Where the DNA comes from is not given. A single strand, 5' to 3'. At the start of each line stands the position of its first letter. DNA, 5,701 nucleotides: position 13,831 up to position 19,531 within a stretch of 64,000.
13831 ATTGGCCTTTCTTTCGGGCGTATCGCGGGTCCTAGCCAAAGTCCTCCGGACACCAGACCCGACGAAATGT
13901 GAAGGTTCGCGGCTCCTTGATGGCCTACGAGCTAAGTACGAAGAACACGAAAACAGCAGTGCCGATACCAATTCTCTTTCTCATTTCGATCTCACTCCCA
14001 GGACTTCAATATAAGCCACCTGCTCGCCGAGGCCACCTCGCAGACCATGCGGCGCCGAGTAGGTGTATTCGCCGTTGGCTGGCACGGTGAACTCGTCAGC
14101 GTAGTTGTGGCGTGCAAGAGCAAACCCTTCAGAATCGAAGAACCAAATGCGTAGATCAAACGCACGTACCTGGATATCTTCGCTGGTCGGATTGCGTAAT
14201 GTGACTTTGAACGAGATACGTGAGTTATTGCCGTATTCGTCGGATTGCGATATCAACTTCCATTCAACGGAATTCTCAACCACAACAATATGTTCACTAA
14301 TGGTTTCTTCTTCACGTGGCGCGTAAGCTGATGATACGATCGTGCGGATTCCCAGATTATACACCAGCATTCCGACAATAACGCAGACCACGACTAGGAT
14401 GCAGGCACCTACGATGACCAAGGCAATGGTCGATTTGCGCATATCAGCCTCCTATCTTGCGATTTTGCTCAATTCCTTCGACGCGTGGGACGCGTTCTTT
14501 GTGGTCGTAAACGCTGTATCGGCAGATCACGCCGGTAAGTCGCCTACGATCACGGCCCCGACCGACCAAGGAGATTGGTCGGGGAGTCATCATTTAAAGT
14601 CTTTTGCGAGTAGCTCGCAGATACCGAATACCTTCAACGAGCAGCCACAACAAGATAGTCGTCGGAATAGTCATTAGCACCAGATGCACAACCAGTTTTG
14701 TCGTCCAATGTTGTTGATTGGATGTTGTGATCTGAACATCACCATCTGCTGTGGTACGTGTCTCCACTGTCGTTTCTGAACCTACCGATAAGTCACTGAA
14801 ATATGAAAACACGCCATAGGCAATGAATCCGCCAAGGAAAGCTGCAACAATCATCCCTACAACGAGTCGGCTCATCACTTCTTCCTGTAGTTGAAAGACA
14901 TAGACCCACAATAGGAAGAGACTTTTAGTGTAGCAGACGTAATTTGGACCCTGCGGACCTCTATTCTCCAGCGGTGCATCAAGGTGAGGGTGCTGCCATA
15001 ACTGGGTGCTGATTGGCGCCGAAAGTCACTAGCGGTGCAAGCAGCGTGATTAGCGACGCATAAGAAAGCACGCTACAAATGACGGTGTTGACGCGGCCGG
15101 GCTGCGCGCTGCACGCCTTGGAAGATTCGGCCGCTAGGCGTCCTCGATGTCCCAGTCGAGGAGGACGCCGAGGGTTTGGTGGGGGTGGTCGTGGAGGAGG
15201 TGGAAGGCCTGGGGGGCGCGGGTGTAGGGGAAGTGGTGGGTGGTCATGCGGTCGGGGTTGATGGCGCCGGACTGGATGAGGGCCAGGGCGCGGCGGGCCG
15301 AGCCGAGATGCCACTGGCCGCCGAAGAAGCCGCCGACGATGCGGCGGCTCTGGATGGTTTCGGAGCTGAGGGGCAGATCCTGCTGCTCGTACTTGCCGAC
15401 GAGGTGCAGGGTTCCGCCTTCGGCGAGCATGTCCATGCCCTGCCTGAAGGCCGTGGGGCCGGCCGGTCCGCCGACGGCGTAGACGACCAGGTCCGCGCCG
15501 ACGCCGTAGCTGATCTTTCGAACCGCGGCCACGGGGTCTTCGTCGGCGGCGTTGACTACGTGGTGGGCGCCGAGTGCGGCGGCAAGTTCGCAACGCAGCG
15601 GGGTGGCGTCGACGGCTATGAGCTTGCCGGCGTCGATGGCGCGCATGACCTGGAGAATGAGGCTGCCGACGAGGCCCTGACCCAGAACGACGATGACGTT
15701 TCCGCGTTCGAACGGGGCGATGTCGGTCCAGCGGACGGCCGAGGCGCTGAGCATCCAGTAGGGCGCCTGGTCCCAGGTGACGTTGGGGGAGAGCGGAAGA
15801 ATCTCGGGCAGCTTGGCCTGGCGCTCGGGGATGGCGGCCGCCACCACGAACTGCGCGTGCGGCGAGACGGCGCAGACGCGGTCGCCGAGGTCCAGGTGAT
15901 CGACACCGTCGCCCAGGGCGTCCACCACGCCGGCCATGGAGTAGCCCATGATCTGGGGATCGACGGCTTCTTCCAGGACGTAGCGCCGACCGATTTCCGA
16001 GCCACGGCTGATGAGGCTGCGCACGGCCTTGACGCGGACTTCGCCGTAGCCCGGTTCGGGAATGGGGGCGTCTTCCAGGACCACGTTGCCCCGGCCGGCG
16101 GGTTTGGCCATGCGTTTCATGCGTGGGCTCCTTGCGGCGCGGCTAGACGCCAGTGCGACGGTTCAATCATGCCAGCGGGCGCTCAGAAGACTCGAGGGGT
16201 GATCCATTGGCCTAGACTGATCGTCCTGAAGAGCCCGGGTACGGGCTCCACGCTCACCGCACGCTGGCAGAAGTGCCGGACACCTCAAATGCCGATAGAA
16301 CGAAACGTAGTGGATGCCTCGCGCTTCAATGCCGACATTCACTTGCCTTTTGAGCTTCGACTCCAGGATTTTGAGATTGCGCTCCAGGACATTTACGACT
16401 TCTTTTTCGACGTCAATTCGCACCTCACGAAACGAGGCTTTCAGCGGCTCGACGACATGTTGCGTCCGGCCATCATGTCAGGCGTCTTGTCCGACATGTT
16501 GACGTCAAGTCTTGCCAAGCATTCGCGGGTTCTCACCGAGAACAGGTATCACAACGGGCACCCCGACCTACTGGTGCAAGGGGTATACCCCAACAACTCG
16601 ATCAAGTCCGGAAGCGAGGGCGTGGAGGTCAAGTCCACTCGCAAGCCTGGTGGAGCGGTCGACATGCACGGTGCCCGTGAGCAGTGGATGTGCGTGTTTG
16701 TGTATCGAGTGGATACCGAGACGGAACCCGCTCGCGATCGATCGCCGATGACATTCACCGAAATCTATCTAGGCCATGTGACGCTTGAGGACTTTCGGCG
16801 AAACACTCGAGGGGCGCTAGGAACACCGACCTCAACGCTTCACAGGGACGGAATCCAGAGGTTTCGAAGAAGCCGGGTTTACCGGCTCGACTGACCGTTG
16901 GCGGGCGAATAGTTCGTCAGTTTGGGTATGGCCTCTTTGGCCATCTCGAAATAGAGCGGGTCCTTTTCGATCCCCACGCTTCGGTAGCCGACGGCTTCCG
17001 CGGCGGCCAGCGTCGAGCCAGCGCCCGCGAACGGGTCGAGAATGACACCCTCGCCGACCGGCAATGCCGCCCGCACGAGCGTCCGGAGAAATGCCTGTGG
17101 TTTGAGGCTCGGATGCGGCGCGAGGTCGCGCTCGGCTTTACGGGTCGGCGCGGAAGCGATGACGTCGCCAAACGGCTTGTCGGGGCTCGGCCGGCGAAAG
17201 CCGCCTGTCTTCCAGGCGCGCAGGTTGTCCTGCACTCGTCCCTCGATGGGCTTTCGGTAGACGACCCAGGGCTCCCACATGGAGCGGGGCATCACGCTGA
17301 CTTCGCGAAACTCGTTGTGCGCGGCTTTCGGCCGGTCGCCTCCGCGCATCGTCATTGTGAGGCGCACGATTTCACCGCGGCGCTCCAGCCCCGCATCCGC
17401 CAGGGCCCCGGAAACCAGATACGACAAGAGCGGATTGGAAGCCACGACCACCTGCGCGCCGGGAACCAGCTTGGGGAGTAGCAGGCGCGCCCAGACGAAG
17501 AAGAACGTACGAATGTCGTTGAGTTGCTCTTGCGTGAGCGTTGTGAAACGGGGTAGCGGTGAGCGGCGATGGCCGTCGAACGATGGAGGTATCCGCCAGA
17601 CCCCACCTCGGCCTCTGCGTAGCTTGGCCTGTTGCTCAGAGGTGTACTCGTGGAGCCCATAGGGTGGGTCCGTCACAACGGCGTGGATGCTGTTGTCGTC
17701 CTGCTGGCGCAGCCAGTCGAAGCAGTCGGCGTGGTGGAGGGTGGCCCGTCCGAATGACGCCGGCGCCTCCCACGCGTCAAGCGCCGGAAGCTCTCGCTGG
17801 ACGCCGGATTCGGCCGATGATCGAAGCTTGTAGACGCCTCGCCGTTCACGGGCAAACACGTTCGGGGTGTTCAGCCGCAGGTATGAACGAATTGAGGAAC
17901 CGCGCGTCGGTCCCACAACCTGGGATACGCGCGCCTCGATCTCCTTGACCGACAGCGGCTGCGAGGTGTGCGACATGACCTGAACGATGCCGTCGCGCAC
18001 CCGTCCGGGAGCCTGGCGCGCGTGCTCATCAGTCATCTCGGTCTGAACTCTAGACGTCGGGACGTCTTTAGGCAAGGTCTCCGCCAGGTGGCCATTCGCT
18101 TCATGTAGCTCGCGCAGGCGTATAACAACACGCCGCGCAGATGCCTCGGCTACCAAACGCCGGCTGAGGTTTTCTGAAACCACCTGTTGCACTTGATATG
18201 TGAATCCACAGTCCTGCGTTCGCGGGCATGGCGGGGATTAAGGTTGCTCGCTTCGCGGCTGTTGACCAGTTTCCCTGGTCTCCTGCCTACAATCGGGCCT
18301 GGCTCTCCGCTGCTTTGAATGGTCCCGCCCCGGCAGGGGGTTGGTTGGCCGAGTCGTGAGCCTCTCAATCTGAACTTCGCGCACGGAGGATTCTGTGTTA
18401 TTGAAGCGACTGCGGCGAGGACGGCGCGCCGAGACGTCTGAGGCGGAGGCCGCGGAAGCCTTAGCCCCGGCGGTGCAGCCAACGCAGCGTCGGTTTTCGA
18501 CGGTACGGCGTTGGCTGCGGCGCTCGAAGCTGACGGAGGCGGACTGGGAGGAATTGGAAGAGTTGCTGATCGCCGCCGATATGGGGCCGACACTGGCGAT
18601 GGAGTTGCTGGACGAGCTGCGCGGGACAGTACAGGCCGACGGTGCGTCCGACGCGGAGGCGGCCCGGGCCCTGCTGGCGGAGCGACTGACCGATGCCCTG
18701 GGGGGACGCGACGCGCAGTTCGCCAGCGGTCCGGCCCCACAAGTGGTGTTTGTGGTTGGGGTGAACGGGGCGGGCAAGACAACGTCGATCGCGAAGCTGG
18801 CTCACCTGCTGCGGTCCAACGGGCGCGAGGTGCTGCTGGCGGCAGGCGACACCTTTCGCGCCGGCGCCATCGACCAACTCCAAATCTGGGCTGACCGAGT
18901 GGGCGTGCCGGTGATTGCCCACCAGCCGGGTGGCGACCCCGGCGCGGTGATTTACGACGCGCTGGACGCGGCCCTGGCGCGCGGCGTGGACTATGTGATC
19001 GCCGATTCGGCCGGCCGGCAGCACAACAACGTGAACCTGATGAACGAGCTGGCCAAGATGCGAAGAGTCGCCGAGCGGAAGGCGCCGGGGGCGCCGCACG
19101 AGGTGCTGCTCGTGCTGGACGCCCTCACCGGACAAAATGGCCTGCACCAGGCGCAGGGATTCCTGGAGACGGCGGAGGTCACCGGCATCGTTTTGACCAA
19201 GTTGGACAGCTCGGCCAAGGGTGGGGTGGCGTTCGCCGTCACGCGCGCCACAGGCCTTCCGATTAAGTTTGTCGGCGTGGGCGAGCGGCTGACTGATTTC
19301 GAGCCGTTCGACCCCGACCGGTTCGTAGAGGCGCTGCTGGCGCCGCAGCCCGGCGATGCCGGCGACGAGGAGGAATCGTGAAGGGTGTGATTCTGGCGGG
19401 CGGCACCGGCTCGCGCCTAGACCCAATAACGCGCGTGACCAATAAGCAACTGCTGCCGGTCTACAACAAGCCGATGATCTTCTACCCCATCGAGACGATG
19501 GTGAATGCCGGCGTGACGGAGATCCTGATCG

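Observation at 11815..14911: Low-GC island with duplicated two-gene membrane modules and a secreted Cys-containing protein: candidate toxin/bacteriocin-immunity-like system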

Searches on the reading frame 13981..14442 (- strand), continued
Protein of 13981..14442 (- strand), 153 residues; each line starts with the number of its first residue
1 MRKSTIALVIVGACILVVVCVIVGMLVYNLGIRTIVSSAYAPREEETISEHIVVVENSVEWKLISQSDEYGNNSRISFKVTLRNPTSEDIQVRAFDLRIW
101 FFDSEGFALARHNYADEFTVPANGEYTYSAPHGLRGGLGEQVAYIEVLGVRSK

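Call 85: fold_search(model_id=the predicted structure, library=viral)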
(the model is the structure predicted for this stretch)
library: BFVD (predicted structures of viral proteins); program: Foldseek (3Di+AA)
matches with E <= 10: 983; with E <= 0.001: 2
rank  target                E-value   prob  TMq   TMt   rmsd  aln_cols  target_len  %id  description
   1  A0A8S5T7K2            2.5e-04  1.00  0.48  0.25   4.0       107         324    9  Sel1-like repeat [Myoviridae sp. cta6i12]
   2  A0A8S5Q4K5            7.9e-04  1.00  0.42  0.23   5.1       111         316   18  Uncharacterized protein [Siphoviridae sp. ctQqU1]
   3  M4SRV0                1.7e-03  1.00  0.36  0.34   6.0       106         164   17  (no name in the UniProt tables at hand)
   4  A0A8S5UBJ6            1.9e-03  1.00  0.41  0.44  12.0       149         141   14  Uncharacterized protein [Caudovirales sp. ctcT39]
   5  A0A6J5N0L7            2.6e-03  0.99  0.32  0.33  10.3       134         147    4  Uncharacterized protein [uncultured Caudovirales phage]
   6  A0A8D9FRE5            2.9e-03  1.00  0.36  0.41  14.9       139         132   11  Uncharacterized protein [uncultured marine phage]
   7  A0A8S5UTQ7            2.9e-03  1.00  0.34  0.41  14.3       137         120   12  Outer membrane protein assembly factor [Myoviridae sp. ctYA416]
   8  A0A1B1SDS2            3.9e-03  0.54  0.19  0.05  17.0       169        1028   12  (no name in the UniProt tables at hand)
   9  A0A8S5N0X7            4.6e-03  1.00  0.34  0.32   5.0        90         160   17  Uncharacterized protein [Siphoviridae sp. ctpbb7]
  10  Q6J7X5                6.5e-03  1.00  0.38  0.29  11.3       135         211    9  Pas56 [Actinoplanes phage phiAsp2]
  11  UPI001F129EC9         6.5e-03  0.51  0.19  0.06  18.1       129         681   10  (no name look-up for this kind of identifier)
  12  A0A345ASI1            6.9e-03  1.00  0.40  0.39   4.9       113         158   16  DUF4352 domain-containing protein [Paenibacillus phage C7Cdelta]
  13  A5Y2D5                7.7e-03  0.97  0.27  0.08   7.5        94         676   16  (no name in the UniProt tables at hand)
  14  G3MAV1                1.0e-02  0.97  0.30  0.35   7.0       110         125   13  Gp571 [Bacillus phage G]
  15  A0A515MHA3            1.2e-02  0.99  0.38  0.32   7.4       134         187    8  Lipoprotein [Rhodococcus phage Sleepyhead]
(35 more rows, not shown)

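Call 87: search_solved_structures(query=A1, max_evalue=1)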
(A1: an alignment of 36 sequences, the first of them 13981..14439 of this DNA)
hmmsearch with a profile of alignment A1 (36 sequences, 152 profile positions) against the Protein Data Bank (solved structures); distinct sequences matched with E-value up to 1: 1.
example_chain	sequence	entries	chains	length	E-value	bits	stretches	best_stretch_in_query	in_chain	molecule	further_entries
2n28_A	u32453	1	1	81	0.67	13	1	13-57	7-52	Protein Vpu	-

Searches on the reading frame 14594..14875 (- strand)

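Call 6: search_protein_families(library=pfam, max_evalue=1, proteins=[window:14594-14875:-])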
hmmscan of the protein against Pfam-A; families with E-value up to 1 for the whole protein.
window:14594-14875:- (93 aa): 2 families
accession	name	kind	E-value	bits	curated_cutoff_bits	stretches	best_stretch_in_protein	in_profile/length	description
PF12698.13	ABC2_membrane_3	-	0.0057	16.2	31.6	1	10-80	160-230/347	ABC-2 family transporter protein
PF20970.2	MASE10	-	0.068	13.5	27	1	16-89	94-167/186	MASE10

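Call 19: search_protein_families(library=ncbifam, max_evalue=1, proteins=[window:14594-14875:-])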
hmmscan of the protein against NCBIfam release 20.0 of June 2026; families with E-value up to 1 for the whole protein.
window:14594-14875:- (93 aa): 0 families

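Call 20: search_protein_families(library=padloc, max_evalue=1, proteins=[window:14594-14875:-])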
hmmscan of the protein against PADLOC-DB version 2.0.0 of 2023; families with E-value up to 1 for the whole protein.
window:14594-14875:- (93 aa): 0 families

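Call 21: search_protein_families(library=phrogs, max_evalue=1, proteins=[window:14594-14875:-])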
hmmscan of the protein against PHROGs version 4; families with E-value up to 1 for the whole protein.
window:14594-14875:- (93 aa): 3 families
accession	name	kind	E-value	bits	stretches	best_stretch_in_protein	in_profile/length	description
phrog_10544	-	unknown function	0.026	14.3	1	34-90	30-85/393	-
phrog_23237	-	moron, auxiliary metabolic gene and host takeover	0.033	15.5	1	4-79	12-89/110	membrane protein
phrog_12443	-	moron, auxiliary metabolic gene and host takeover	0.093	13.4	1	7-46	19-63/67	membrane protein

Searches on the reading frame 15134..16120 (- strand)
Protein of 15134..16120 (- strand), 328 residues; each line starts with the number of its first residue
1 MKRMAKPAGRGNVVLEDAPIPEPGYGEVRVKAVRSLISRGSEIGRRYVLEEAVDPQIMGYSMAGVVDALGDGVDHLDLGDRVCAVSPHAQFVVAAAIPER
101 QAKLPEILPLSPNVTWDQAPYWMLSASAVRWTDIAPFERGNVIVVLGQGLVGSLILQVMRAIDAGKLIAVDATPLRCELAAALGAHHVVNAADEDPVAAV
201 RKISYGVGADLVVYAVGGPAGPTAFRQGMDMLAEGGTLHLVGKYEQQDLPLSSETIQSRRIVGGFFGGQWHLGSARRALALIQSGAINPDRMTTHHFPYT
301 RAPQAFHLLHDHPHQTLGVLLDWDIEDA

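Call 71: search_protein_families(library=pfam, max_evalue=0.001, proteins=[window:15134-16120:-])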
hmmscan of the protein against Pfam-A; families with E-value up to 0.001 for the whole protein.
window:15134-16120:- (328 aa): 4 families
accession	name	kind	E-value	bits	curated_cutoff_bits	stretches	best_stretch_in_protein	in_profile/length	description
PF00107.32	ADH_zinc_N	-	2.7e-20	73.1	31.8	1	151-272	2-117/129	Zinc-binding dehydrogenase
PF13602.12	ADH_zinc_N_2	-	3e-08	35.1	27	1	183-312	1-126/134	Zinc-binding dehydrogenase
PF16912.11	Glu_dehyd_C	-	3.9e-06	26.9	34.9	1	141-308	32-200/211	Glucose dehydrogenase C-terminus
PF08240.17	ADH_N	-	1.7e-05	25.4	23.5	1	52-85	30-62/104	Alcohol dehydrogenase GroES-like domain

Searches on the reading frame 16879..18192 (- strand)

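Call 71: search_protein_families(library=pfam, max_evalue=0.001, proteins=[window:16879-18192:-])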
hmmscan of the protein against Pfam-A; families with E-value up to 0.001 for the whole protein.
window:16879-18192:- (437 aa): 1 family
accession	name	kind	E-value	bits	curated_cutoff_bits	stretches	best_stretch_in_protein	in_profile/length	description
PF01555.25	N6_N4_Mtase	-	1.5e-15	58.2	26.7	1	169-420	1-221/221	DNA methylase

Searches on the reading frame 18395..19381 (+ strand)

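Call 71: search_protein_families(library=pfam, max_evalue=0.001, proteins=[window:18395-19381:+])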
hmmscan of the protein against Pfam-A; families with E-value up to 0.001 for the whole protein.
window:18395-19381:+ (328 aa): 7 families
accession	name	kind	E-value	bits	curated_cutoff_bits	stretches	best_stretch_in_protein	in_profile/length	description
PF00448.28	SRP54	-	3.5e-74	249.1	22.7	1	115-315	1-195/196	SRP54-type protein, GTPase domain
PF02881.24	SRP54_N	-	3.3e-10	40.5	22.4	1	37-98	9-75/75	SRP54-type protein, helical bundle domain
PF13604.12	AAA_30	-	2.3e-05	24.7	27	1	116-157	19-60/191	AAA domain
PF13191.12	AAA_16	-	3.1e-05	25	32.6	1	111-244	20-141/167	AAA ATPase domain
PF06414.18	Zeta_toxin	-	0.00038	20.4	22.3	1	105-156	7-56/199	Zeta toxin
PF01583.26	APS_kinase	-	0.00077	19.9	21.1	0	116-162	3-49/152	Adenylylsulphate kinase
PF00005.33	ABC_tran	-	0.00091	20.3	25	0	116-189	12-79/137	ABC transporter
